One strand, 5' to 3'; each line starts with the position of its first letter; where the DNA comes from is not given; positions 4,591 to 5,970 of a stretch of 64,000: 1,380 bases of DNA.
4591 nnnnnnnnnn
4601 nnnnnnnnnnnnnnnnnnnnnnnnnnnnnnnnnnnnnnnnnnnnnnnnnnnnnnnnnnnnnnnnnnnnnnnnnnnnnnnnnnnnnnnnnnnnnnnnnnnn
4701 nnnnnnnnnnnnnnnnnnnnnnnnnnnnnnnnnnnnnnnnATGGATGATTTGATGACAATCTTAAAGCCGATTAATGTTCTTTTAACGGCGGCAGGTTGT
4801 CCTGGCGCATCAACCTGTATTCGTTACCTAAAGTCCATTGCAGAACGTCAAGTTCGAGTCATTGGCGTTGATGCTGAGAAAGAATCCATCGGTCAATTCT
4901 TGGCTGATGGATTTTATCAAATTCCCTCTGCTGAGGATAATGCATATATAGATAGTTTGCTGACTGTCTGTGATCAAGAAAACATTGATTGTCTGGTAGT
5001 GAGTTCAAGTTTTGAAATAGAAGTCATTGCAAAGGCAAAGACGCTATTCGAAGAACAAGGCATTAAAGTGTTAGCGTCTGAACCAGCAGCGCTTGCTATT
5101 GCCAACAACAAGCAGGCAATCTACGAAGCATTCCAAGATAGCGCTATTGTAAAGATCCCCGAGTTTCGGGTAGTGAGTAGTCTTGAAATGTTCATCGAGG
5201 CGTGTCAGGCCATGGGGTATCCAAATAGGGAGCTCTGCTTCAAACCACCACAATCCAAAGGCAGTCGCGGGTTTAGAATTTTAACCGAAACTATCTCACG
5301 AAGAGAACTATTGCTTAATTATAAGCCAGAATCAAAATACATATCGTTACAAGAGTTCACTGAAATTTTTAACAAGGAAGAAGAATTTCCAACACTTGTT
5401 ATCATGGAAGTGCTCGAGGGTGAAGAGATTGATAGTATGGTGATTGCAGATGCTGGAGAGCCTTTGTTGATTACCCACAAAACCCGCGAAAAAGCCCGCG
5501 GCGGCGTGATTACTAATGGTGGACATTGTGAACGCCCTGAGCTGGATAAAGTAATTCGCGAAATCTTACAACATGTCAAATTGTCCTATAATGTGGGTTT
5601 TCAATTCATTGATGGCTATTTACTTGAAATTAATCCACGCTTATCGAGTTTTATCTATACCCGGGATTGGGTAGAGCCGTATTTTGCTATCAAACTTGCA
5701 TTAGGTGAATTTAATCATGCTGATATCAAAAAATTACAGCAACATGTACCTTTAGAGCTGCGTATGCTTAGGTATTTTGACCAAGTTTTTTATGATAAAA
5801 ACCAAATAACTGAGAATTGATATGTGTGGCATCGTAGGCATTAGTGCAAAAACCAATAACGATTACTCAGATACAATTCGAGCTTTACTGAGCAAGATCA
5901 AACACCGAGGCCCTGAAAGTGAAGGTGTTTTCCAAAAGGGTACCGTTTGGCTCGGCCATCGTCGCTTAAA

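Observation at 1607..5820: A sulfite-generating, sulfolactate-forming module appears to be wired into an amino-sugar N-acylation cassette inside an O-antigen cluster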

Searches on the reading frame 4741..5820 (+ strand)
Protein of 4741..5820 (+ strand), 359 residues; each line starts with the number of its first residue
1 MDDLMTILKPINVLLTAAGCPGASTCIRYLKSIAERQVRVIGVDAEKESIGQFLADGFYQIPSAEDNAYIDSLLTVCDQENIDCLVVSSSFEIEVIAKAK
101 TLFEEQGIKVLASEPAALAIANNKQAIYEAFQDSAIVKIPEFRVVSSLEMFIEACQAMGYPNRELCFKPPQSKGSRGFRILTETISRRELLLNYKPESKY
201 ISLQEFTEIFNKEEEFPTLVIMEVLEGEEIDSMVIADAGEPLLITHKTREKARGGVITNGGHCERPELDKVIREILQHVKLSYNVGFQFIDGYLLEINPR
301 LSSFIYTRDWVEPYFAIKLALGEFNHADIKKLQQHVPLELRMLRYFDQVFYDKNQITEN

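Call 3: search_protein_families(library=pfam, proteins=[window:4741-5820:+], max_evalue=0.01)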
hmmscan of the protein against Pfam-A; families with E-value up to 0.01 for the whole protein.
window:4741-5820:+ (359 aa): 3 families
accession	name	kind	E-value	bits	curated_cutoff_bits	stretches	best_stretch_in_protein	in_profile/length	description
PF21360.3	PylC-like_N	-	7.3e-14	52.1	27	1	14-111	2-96/96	PylC-like, N-terminal domain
PF15632.11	ATPgrasp_Ter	-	1e-09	38.7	29.1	1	215-330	1-117/131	ATP-grasp in the biosynthetic pathway with Ter operon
PF02655.19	ATP-grasp_3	-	0.00099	19.7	23.2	0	201-301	63-157/160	ATP-grasp domain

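Call 4: search_protein_families(library=ncbifam, proteins=[window:4741-5820:+], max_evalue=0.01)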
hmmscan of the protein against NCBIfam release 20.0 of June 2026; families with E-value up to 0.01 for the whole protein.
window:4741-5820:+ (359 aa): 13 families
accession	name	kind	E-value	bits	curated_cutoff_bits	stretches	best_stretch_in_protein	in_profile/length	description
NF009402.0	PRK12767.1-1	equivalog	7.4e-35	120.3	218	1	11-355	3-327/329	carbamoyl phosphate synthase-like protein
NF009405.0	PRK12767.1-4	equivalog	5.8e-25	87.9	390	2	12-138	2-127/320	carbamoyl phosphate synthase-like protein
NF009404.0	PRK12767.1-3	equivalog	6.6e-24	84.4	316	1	11-301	1-284/344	carbamoyl phosphate synthase-like protein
NF009406.0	PRK12767.1-5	equivalog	1.1e-20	74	271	1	11-302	3-272/327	carbamoyl phosphate synthase-like protein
NF009403.0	PRK12767.1-2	equivalog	6.3e-17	61.8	286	1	12-195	2-175/342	carbamoyl phosphate synthase-like protein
NF005315.0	PRK06849.1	equivalog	6e-16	58.4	406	1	11-307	5-282/389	hypothetical protein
TIGR01142.1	purT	equivalog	1.6e-05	24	502.15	1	39-163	24-140/380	phosphoribosylglycinamide formyltransferase 2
NF006766.0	PRK09288.1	equivalog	3.3e-05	22.8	339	1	38-177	36-164/396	formate-dependent phosphoribosylglycinamide formyltransferase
TIGR01369.1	CPSaseII_lrg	equivalog_domain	0.00016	19.4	1027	1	68-161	616-706/1052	carbamoyl-phosphate synthase (glutamine-hydrolyzing) large subunit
NF040722.1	MfnD_Meth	equivalog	0.00028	20.4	400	0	60-140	58-134/288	tyramine--L-glutamate ligase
TIGR00877.1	purD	equivalog_domain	0.0003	19.7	288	1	69-239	52-205/425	phosphoribosylamine--glycine ligase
NF053643.1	Ddl_archaea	equivalog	0.00056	19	500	1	95-343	77-319/367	putative pseudomurein biosynthesis ATP-grasp protein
TIGR02144.1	LysX_arch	equivalog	0.0074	15.4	275.6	1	95-182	61-139/281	lysine biosynthesis protein LysX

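Call 22: search_solved_structures(query=window:4741-5820:+, max_evalue=0.01)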
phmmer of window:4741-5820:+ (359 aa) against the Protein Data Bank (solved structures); distinct sequences matched with E-value up to 0.01: 1.
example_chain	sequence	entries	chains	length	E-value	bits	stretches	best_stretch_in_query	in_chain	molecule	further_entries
2pn1_A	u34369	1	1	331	3.2e-11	46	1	13-209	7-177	Carbamoylphosphate synthase large subunit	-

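Call 26: find_homologous_proteins(query=window:4741-5820:+, max_evalue=1e-10)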
Query window:4741-5820:+ (359 aa): 746 proteins with E <= 1e-10 among 3096 candidates; the best 120 are listed.
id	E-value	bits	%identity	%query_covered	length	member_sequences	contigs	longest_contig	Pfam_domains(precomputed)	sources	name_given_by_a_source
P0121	2.4e-232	788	100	99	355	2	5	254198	PF15632.12,PF21360.4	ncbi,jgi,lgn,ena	-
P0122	2.2e-173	594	73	99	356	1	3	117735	PF15632.12,PF21360.4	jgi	-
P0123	4.7e-171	586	72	100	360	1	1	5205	PF15632.12,PF21360.4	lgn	-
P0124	7.8e-146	503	62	99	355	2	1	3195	PF15632.12,PF21360.4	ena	-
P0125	1.0e-145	503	63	98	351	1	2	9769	PF15632.12,PF21360.4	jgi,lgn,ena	-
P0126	1.9e-145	502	62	99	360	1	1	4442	PF15632.12,PF21360.4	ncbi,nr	ncbi:MAG: ATP-grasp domain-containing protein [Clostridiales bacterium]|nr:ATP-grasp domain-containi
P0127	1.0e-144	500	63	99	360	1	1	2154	PF15632.12,PF21360.4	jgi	-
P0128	2.5e-144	499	62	97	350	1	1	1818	PF15632.12,PF21360.4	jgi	-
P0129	9.2e-143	493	61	99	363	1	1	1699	PF15632.12,PF02655.20,PF21360.4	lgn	-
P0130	6.5e-142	491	61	98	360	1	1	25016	PF15632.12,PF21360.4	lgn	-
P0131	1.9e-141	489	61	97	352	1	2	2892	PF15632.12,PF21360.4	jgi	jgi:carbamoyl-phosphate synthase large subunit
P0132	6.0e-141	487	62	97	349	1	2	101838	PF15632.12,PF21360.4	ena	-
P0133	4.9e-140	484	60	98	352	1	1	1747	PF15632.12,PF21360.4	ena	-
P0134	1.7e-139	483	60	97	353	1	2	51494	PF15632.12,PF21360.4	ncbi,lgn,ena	-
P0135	9.7e-139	480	60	97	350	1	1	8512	PF15632.12,PF21360.4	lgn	-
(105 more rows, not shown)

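Call 28: find_related_loci(query=A1, collection=genome_contigs, flank=10000)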
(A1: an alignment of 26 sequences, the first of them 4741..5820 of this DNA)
Query A1 (359 aa) in genome_contigs; peptide patterns used: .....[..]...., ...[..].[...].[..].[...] (x = any residue, [..] = any of these).
57 stretches matched a pattern; 51 encode a relative of the query (tblastn E <= 1e-3); 51 distinct loci.
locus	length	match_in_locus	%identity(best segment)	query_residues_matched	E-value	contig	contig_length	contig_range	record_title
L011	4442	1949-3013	62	5-359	6e-157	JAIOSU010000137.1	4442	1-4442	MAG: Clostridiales bacterium isolate SMBSF52 bin_38_k127_348218, whole genome shotgun sequence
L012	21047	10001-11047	60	5-353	9e-148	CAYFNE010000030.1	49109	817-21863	MAG TPA_asm: uncultured Magnetococcales bacterium isolate ERP019367_co2_107 genome assembly, contig: NODE_651_length_491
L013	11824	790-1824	60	7-351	3e-142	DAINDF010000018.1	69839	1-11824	MAG TPA_asm: Phycisphaerales bacterium isolate CTOTU46463 NODE_108_length_69839_cov_8.777470, whole genome shotgun seque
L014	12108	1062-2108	58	7-355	1e-138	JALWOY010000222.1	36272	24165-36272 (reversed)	MAG: Phycisphaerales bacterium isolate M2_maxbin2_scaf2bin.260 M2_NODE_837_length_36272_cov_7.920681, whole genome shotg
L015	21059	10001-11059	55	8-353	2e-129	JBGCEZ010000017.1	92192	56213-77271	MAG: Phycisphaerales bacterium isolate SGMAG-34 contig17, whole genome shotgun sequence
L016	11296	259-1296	48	8-352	2e-107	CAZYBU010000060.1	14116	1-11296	MAG TPA_asm: uncultured Leptospirales bacterium isolate SRP141376_co5_362 genome assembly, contig: NODE_10617_length_141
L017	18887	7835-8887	45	8-357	5e-107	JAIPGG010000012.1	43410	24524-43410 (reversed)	MAG: Spirochaetales bacterium isolate Tobar15.5-16.5m-G27 Tobar15-5-16-5m-C446, whole genome shotgun sequence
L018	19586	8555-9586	48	8-351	2e-106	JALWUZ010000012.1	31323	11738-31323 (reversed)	MAG: Anaerolineae bacterium isolate T2_maxbin2_scaf2bin.042 T2_NODE_1029_length_31323_cov_3.036607, whole genome shotgun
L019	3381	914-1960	47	4-352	8e-108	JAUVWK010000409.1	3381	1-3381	MAG: Alphaproteobacteria bacterium isolate CSMAG_1188 CSMAG_1188_k127_5563304_length_3381_cov_18.9447, whole genome shot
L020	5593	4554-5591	47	7-351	2e-104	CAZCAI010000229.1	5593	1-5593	MAG TPA_asm: uncultured Anaerolineales bacterium isolate SRP332253_co1_146 genome assembly, contig: NODE_23074_length_55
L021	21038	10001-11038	47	6-352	5e-104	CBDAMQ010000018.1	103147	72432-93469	MAG: Acidobacteriota bacterium isolate f7627cb0-bec0-4e28-8c7c-c7b41e5e221a genome assembly, contig: contig_18, whole ge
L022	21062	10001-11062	46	7-359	5e-104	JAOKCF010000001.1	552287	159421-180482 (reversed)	Vicingaceae bacterium isolate AH-578-N02 AH-578-N02_NODE_1, whole genome shotgun sequence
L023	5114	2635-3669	47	7-351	2e-103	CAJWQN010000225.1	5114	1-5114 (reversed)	MAG TPA_asm: uncultured Rhodospirillaceae bacterium isolate ERR599062_bin.14_MetaBAT_v2.12.1_MAG genome assembly, contig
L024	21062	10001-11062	46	4-357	2e-102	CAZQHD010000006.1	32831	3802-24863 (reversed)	MAG TPA_asm: uncultured Thermotogae bacterium isolate SRP332253_co2_10 genome assembly, contig: NODE_1176_length_32831_c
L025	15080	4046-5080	45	8-351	4e-100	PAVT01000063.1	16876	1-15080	MAG: Verrucomicrobia bacterium isolate SAT140 MHASMcontig_1176181, whole genome shotgun sequence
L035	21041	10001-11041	45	5-351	1e-96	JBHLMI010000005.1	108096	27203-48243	MAG: Promethearchaeota archaeon isolate DZ2M.271 DZ2M.271@357, whole genome shotgun sequence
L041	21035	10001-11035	44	7-351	2e-94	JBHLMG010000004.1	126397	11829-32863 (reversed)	MAG: Promethearchaeota archaeon isolate DZ2M.269 DZ2M.269@260, whole genome shotgun sequence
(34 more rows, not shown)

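Call 42: search_protein_families(library=pfam, proteins=[L041:11742-12803:+, L041:12836-14359:-, L041:14472-15587:-, L041:15624-17246:-, L041:19160-21034:+, L035:11711-13354:-, L035:16185-16889:+, L035:16913-17959:+, L035:18044-19027:+, L035:19785-20936:+], max_evalue=0.001)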
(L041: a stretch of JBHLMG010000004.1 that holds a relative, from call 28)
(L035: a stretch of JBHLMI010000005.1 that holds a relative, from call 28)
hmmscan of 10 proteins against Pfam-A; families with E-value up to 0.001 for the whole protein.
L041:11742-12803:+ (354 aa): 2 families
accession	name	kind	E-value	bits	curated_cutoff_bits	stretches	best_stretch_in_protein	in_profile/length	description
PF21360.3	PylC-like_N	-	6.7e-08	33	27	1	9-101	1-90/96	PylC-like, N-terminal domain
PF02655.19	ATP-grasp_3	-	0.00036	21.1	23.2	1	114-288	1-157/160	ATP-grasp domain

L041:12836-14359:- (508 aa): 0 families

L041:14472-15587:- (372 aa): 6 families
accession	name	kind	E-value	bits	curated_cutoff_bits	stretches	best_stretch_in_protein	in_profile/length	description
PF00534.26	Glycos_transf_1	-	1.3e-22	80.6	26.4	1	189-341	8-167/172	Glycosyl transferases group 1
PF13439.12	Glyco_transf_4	-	7.2e-20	72.1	28.5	1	21-179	4-169/170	Glycosyltransferase Family 4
PF13692.12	Glyco_trans_1_4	-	4.2e-17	63.2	27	1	196-332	1-142/142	Glycosyl transferases group 1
PF13579.12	Glyco_trans_4_4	-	1.5e-14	55.1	29.7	1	22-173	4-156/158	Glycosyl transferase 4-like domain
PF13477.12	Glyco_trans_4_2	-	1e-10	42.4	23.4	1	26-153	14-138/139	Glycosyl transferase 4-like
PF13524.12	Glyco_trans_1_2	-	5.6e-06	26.8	25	1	223-361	7-143/144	Glycosyl transferase-like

L041:15624-17246:- (541 aa): 1 family
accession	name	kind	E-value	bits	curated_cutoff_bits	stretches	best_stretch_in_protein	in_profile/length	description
PF01663.27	Phosphodiest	-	1.2e-40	140.6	23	1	30-291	1-245/342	Type I phosphodiesterase / nucleotide pyrophosphatase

L041:19160-21034:+ (625 aa): 14 families
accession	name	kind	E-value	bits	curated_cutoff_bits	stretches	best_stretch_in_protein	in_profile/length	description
PF13424.12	TPR_12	-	3.9e-34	117.1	30.1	5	17-79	13-77/77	Tetratricopeptide repeat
PF07719.23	TPR_2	-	2.1e-22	77.8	27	0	485-513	1-29/34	Tetratricopeptide repeat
PF14938.12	SNAP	-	4.3e-19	69.5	25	3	307-391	94-179/282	Soluble NSF attachment protein, SNAP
PF00515.34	TPR_1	-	2.5e-13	49.7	27.8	0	485-513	1-29/34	Tetratricopeptide repeat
PF13181.12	TPR_8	-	3.6e-13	49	25.7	0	485-513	1-29/34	Tetratricopeptide repeat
PF17874.7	TPR_MalT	-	3.8e-13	49.9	45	2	51-303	5-258/336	MalT-like TPR region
PF13176.12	TPR_7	-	2.3e-10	40.1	27.9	0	489-511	3-27/36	Tetratricopeptide repeat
PF13428.12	TPR_14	-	3.1e-09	37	23.5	0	170-197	4-31/44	Tetratricopeptide repeat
PF13432.12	TPR_16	-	1.5e-07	32.1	32.7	0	490-520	2-28/65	Tetratricopeptide repeat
PF14559.12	TPR_19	-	1.6e-07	32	25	0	138-193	2-51/68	Tetratricopeptide repeat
PF10602.15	RPN7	-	2.9e-07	30.8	29.6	0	376-521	55-149/174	26S proteasome subunit RPN7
PF10579.15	Rapsyn_N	-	3.9e-06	27.3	23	1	12-83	11-79/80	Rapsyn N-terminal myristoylation and linker region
PF13374.12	TPR_10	-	4.3e-05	23.8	27.5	0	485-513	2-30/42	Tetratricopeptide repeat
PF25058.1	ARM_TT21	-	0.0008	19.8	27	0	455-566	29-132/155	Tetratricopeptide repeat protein 21 ARM repeat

L035:11711-13354:- (548 aa): 3 families
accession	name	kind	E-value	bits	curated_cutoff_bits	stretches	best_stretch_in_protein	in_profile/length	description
PF02350.25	Epimerase_2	-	4.1e-07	29.6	30.6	1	327-542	134-345/347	UDP-N-acetylglucosamine 2-epimerase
PF02684.21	LpxB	-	2.9e-06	26.9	22.6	1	367-473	177-286/374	Lipid-A-disaccharide synthetase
PF07388.17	A-2_8-polyST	-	0.00044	20.3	23.3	1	358-461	189-301/316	Alpha-2,8-polysialyltransferase (POLYST)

L035:16185-16889:+ (235 aa): 1 family
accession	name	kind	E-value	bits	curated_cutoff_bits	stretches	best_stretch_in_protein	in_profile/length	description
PF02348.25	CTP_transf_3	-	1.7e-17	64.4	22.6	1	7-188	4-171/217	Cytidylyltransferase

L035:16913-17959:+ (349 aa): 2 families
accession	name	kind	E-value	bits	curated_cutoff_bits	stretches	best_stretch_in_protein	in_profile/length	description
PF03102.20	NeuB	-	3.4e-98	328.4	22.1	1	38-277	1-241/241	NeuB family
PF08666.17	SAF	-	5.1e-12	46.6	21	1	292-349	2-63/63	SAF domain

L035:18044-19027:+ (328 aa): 1 family
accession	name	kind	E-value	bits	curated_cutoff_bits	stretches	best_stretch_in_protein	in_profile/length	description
PF13527.13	Acetyltransf_9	-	1.4e-16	61.1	25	1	7-122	1-115/127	Acetyltransferase (GNAT) domain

L035:19785-20936:+ (384 aa): 1 family
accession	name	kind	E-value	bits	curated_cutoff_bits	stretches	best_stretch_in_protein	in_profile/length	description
PF02350.25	Epimerase_2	-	7.5e-81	272.1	30.6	1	22-371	1-346/347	UDP-N-acetylglucosamine 2-epimerase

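Call 67: predict_structure(alignment_id=A1)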
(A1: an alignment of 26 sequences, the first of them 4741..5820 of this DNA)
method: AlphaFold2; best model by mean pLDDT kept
length: 359 residues; sequences in the alignment: 26
mean_pLDDT: 89.3   pTM: 0.88
mean pLDDT of the five models: 89.3, 89.2, 87.9, 87.5, 86.5
residues with pLDDT >= 90: 255; 70-90: 67; 50-70: 30; < 50: 7
segments of 3 or more residues with pLDDT < 50: 1-4, 357-359
pLDDT, mean of each block of 10 residues (from residue 1): 65 94 87 95 93 95 95 98 94 94 97 95 94 96 97 97 93 70 85 75 92 92 93 96 92 68 93 97 95 93 84 96 97 88 68 58
secondary structure, 60 per line:
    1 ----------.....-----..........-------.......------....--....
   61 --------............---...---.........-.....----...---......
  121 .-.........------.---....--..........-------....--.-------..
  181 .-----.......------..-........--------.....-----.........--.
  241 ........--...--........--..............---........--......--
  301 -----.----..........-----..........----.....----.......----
elements in order: E11-15 H21-30 E38-44 H51-54 E57-60 H69-80 E84-86 H90-98 H100-104 E109-111 H115-121 H124-131 E142-145 H148-157 E165-168 E179-181 H187-193 H203-210 E219-223 E229-237 E240-248 E251-253 E256-263 H266-279 E283-290 E293-298 H312-320 H326-335 E340-344 E349-352

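Call 69: fold_search(model_id=the predicted structure, library=pdb)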
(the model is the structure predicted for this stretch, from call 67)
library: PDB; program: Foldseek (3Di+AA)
matches with E <= 10: 1912; with E <= 0.001: 553
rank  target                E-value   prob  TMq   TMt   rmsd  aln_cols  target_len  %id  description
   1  2pn1                  8.4e-22  1.00  0.63  0.72   5.8       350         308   20  Crystal structure of carbamoylphosphate synthase large subunit (split gene in MJ) (ZP_00538348.1) from Exiguobacterium s (released 2007-05-08)
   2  1ce8_A                1.5e-15  1.00  0.53  0.21   7.2       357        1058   14  CARBAMOYL PHOSPHATE SYNTHETASE FROM ESCHERICHIS COLI WITH COMPLEXED WITH THE ALLOSTERIC LIGAND IMP (released 1999-07-26)
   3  5vyz_D                2.4e-15  1.00  0.64  0.23   6.1       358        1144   19  Crystal structure of Lactococcus lactis pyruvate carboxylase in complex with cyclic-di-AMP (released 2017-08-16)
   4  4hnv_C                2.4e-15  1.00  0.63  0.24   6.2       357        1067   18  Crystal structure of R54E mutant of S. aureus Pyruvate carboxylase (released 2013-01-16)
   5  5dou_B                2.5e-15  1.00  0.57  0.17   5.8       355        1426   16  Crystal Structure of Human Carbamoyl phosphate synthetase I (CPS1), ligand-bound form (released 2015-12-09)
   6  5dou_C                2.8e-15  1.00  0.57  0.17   5.8       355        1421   16  Crystal Structure of Human Carbamoyl phosphate synthetase I (CPS1), ligand-bound form (released 2015-12-09)
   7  3jrw                  2.8e-15  1.00  0.61  0.46   5.9       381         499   16  Phosphorylated BC domain of ACC2 (released 2010-01-12)
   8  3orr_B                3.0e-15  1.00  0.59  0.58   5.2       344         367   14  Crystal Structure of N5-Carboxyaminoimidazole synthetase from Staphylococcus aureus (released 2011-07-20)
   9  7zz8_B                3.6e-15  1.00  0.63  0.24   6.2       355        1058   17  Cryo-EM structure of Lactococcus lactis pyruvate carboxylase with acetyl-CoA and cyclic di-AMP (released 2022-10-12)
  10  5kkn_C                4.9e-15  1.00  0.62  0.49   5.4       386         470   16  Crystal structure of human ACC2 BC domain in complex with ND-646, the primary amide of ND-630 (released 2016-07-13)
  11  7zz4                  5.2e-15  1.00  0.63  0.50   5.8       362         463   17  Cryo-EM structure of "BC closed" conformation of Lactococcus lactis pyruvate carboxylase with acetyl-CoA (released 2022-10-12)
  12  4hnu_C                5.5e-15  1.00  0.60  0.23   6.3       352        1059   18  crystal structure of K442E mutant of S. aureus Pyruvate carboxylase (released 2013-01-16)
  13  5dou_A                6.3e-15  1.00  0.57  0.17   5.8       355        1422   16  Crystal Structure of Human Carbamoyl phosphate synthetase I (CPS1), ligand-bound form (released 2015-12-09)
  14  5dou_D                6.3e-15  1.00  0.57  0.17   5.9       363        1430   16  Crystal Structure of Human Carbamoyl phosphate synthetase I (CPS1), ligand-bound form (released 2015-12-09)
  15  1ulz                  6.3e-15  1.00  0.53  0.44   8.2       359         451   19  Crystal structure of the biotin carboxylase subunit of pyruvate carboxylase (released 2004-03-09)
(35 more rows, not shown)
